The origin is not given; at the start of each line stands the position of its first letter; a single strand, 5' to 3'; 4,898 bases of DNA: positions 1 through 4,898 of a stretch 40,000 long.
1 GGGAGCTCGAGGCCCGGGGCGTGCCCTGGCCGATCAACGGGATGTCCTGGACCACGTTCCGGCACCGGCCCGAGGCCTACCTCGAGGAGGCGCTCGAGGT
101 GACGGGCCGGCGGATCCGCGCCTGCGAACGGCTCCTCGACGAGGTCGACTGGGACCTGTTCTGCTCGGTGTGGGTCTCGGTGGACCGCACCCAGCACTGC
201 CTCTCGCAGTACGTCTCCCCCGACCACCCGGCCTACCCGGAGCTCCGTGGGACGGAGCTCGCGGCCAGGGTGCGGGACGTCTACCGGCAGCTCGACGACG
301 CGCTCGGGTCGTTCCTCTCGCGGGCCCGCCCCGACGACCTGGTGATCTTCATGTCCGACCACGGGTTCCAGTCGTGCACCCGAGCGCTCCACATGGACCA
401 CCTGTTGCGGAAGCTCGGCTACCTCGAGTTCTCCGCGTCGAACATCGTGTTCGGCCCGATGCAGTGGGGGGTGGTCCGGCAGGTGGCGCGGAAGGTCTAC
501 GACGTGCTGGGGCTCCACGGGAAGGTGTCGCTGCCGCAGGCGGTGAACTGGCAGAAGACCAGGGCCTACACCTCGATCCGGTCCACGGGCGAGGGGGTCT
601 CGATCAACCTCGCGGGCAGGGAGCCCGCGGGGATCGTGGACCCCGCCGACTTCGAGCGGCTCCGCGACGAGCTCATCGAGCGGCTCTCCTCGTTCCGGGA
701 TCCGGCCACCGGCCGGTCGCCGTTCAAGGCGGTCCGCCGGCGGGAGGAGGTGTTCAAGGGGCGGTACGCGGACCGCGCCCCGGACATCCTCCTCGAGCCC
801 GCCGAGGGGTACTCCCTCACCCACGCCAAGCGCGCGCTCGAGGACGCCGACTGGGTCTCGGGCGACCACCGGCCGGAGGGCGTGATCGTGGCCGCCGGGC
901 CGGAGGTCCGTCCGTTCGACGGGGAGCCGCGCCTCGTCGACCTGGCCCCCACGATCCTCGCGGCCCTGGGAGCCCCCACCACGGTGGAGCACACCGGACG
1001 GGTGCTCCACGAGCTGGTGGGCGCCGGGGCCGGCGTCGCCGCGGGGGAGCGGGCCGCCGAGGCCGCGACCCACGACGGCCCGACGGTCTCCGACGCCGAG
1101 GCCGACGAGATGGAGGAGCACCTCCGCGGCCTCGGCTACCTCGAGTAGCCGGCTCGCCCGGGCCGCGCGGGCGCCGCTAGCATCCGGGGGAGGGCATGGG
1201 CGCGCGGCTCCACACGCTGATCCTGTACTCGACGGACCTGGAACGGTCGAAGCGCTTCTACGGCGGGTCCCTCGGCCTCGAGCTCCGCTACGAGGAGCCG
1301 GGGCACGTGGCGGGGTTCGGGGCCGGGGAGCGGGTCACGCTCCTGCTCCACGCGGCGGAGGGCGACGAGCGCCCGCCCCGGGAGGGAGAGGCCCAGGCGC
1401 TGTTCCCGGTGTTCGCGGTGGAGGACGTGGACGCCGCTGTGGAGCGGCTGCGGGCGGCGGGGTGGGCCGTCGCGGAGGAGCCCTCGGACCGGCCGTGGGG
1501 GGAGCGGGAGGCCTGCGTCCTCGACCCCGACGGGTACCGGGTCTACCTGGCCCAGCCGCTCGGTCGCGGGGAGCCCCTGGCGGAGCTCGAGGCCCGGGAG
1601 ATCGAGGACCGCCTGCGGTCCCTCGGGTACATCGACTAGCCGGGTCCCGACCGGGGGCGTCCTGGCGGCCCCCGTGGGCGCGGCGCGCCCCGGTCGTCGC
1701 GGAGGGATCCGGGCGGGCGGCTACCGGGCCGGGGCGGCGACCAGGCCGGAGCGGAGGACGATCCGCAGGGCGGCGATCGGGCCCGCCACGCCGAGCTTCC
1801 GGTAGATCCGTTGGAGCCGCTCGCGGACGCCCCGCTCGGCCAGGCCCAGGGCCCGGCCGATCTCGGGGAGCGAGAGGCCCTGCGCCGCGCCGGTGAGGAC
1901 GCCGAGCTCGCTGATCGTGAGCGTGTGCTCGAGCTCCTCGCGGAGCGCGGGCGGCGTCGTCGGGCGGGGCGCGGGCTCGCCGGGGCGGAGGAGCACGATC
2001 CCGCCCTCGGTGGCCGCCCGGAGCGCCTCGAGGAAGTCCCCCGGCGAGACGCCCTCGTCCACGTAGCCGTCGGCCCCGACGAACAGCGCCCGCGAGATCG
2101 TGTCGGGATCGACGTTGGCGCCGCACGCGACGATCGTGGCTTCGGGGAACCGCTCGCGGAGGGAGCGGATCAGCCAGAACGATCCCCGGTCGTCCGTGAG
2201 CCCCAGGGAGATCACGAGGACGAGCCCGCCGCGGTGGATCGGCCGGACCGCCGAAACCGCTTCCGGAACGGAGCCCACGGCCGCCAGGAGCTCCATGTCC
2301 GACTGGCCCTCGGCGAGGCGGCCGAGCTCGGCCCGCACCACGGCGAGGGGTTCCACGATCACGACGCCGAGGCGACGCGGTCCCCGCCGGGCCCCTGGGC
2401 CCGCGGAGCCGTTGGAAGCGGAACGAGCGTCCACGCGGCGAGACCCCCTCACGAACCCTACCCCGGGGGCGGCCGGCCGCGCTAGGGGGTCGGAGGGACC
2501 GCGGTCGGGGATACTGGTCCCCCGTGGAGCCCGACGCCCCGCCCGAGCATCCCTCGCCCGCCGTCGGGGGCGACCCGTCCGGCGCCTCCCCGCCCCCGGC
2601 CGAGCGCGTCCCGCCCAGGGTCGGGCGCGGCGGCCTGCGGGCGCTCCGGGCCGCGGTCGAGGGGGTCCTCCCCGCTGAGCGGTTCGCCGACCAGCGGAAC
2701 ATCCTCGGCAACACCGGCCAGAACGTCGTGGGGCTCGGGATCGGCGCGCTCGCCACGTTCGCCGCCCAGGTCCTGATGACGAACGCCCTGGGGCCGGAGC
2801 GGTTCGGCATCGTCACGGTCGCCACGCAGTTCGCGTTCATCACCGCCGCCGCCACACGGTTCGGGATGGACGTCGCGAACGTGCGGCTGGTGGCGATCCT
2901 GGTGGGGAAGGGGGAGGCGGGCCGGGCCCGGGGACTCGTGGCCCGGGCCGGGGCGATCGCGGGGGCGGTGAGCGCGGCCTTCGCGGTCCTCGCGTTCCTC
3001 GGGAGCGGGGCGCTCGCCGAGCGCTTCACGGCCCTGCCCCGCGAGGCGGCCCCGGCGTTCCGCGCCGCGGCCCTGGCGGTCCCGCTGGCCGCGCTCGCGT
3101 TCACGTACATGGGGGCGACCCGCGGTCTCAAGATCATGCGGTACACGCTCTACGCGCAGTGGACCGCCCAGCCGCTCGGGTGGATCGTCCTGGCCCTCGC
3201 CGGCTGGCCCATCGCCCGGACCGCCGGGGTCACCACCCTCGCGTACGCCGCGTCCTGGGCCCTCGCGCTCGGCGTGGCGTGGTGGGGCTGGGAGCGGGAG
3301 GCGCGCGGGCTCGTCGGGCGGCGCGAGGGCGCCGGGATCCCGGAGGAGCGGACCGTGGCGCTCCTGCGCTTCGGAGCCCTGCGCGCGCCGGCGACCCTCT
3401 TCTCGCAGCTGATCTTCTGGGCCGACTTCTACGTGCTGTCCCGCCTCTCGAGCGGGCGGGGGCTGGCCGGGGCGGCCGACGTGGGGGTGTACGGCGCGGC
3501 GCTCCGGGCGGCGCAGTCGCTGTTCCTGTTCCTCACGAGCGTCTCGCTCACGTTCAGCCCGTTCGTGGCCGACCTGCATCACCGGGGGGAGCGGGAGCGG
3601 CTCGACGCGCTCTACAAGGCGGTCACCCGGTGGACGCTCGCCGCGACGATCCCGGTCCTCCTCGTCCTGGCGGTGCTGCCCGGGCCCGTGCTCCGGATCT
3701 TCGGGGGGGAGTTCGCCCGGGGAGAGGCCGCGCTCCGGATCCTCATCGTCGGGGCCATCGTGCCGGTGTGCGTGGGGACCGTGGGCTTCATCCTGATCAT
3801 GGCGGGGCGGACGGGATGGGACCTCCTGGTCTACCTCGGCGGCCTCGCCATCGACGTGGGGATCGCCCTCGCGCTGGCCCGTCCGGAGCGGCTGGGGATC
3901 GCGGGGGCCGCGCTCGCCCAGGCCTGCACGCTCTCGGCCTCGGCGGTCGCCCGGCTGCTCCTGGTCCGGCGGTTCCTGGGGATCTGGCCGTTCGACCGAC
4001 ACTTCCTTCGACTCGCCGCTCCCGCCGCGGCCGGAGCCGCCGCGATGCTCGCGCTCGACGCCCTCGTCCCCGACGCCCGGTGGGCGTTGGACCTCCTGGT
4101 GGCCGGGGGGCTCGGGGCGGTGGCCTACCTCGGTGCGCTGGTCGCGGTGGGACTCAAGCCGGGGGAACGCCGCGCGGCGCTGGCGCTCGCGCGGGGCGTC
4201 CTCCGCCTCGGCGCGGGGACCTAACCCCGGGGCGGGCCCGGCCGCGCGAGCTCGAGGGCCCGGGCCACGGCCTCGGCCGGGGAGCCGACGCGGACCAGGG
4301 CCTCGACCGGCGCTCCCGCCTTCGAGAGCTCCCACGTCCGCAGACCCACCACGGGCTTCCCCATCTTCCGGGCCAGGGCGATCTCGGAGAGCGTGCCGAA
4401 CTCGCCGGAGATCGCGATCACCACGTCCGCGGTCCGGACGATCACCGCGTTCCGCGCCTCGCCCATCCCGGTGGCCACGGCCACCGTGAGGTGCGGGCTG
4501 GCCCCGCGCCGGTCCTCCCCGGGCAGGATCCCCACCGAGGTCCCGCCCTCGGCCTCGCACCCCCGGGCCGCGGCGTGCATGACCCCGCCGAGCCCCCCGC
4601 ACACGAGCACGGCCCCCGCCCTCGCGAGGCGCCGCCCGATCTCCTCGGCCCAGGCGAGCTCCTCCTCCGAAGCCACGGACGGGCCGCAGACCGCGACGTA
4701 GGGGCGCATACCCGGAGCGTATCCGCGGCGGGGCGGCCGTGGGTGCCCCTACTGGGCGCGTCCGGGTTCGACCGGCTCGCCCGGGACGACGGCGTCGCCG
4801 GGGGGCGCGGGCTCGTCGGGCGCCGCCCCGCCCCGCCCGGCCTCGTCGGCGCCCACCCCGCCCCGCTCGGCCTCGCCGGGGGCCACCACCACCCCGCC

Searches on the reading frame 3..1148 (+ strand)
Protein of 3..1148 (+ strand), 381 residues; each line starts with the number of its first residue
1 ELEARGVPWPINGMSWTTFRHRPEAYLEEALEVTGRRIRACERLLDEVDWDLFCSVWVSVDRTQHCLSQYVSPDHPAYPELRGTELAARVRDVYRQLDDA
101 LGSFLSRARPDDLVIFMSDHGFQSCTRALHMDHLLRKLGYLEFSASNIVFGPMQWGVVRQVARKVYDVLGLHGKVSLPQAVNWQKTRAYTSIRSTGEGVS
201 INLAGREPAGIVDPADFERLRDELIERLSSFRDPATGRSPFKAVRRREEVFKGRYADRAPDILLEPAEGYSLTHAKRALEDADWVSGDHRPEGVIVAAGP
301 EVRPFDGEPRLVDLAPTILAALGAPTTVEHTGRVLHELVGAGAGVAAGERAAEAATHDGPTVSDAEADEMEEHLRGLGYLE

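Call 46: search_protein_families(library=pfam, proteins=[window:3-1148:+], max_evalue=0.001)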
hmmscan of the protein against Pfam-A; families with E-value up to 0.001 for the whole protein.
window:3-1148:+ (381 aa): 1 family
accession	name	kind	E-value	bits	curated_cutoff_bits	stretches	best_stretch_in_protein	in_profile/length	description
PF01663.27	Phosphodiest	-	5.5e-19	69.4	23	1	48-279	158-330/342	Type I phosphodiesterase / nucleotide pyrophosphatase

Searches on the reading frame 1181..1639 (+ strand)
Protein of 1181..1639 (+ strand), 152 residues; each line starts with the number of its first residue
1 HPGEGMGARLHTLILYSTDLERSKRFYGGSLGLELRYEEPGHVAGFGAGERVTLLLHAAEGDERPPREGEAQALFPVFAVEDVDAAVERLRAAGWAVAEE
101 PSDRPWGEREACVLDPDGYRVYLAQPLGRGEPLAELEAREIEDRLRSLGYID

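Call 46: search_protein_families(library=pfam, proteins=[window:1181-1639:+], max_evalue=0.001)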
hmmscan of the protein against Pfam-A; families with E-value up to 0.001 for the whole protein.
window:1181-1639:+ (152 aa): 6 families
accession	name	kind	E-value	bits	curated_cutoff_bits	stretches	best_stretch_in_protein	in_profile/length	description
PF00903.31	Glyoxalase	-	5.2e-22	78.9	20.6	1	10-121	2-119/121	Glyoxalase/Bleomycin resistance protein/Dioxygenase superfamily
PF18029.7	Glyoxalase_6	-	2.1e-08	35.2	23.6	1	17-120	6-102/106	Glyoxalase-like domain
PF12681.13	Glyoxalase_2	-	2e-07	31.4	30.1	1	12-126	3-116/118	Glyoxalase-like domain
PF13669.12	Glyoxalase_4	-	1.6e-06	28.8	27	1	17-103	7-99/109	Glyoxalase/Bleomycin resistance protein/Dioxygenase superfamily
PF22659.2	YycE-like_C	-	1.1e-05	25.7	27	1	81-123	12-53/55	YycE-like C-terminal domain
PF22677.2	Ble-like_N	-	3e-05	24.1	24.5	0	14-36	6-28/41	Bleomycin resistance protein-like N-terminal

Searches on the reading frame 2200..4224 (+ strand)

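Call 46: search_protein_families(library=pfam, proteins=[window:2200-4224:+], max_evalue=0.001)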
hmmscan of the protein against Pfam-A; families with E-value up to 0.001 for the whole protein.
window:2200-4224:+ (674 aa): 2 families
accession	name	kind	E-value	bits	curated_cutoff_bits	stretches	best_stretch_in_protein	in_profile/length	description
PF01554.23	MatE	-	7.8e-11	42.4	24.9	2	187-327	13-155/161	MatE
PF01943.22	Polysacc_synt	-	2.9e-09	37.2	28.2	1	171-446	4-259/274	Polysaccharide biosynthesis protein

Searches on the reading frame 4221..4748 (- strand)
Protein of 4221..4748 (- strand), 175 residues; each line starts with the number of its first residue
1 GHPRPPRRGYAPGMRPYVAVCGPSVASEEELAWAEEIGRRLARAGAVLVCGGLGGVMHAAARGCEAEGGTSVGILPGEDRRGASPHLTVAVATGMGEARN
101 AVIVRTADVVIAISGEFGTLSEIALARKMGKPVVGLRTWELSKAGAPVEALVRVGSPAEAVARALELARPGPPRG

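Call 46: search_protein_families(library=pfam, proteins=[window:4221-4748:-], max_evalue=0.001)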
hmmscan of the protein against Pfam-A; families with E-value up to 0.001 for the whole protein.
window:4221-4748:- (175 aa): 3 families
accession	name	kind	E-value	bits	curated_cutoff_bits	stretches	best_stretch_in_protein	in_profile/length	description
PF18306.6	LDcluster4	-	7.8e-43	146.1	26.3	1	16-141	2-131/151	SLOG cluster4 family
PF03641.19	Lysine_decarbox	-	8.3e-05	23.2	27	1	57-123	1-69/131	Possible lysine decarboxylase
PF02481.21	DNA_processg_A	-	9.4e-05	22.1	29.6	0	15-77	44-106/212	DNA recombination-mediator protein A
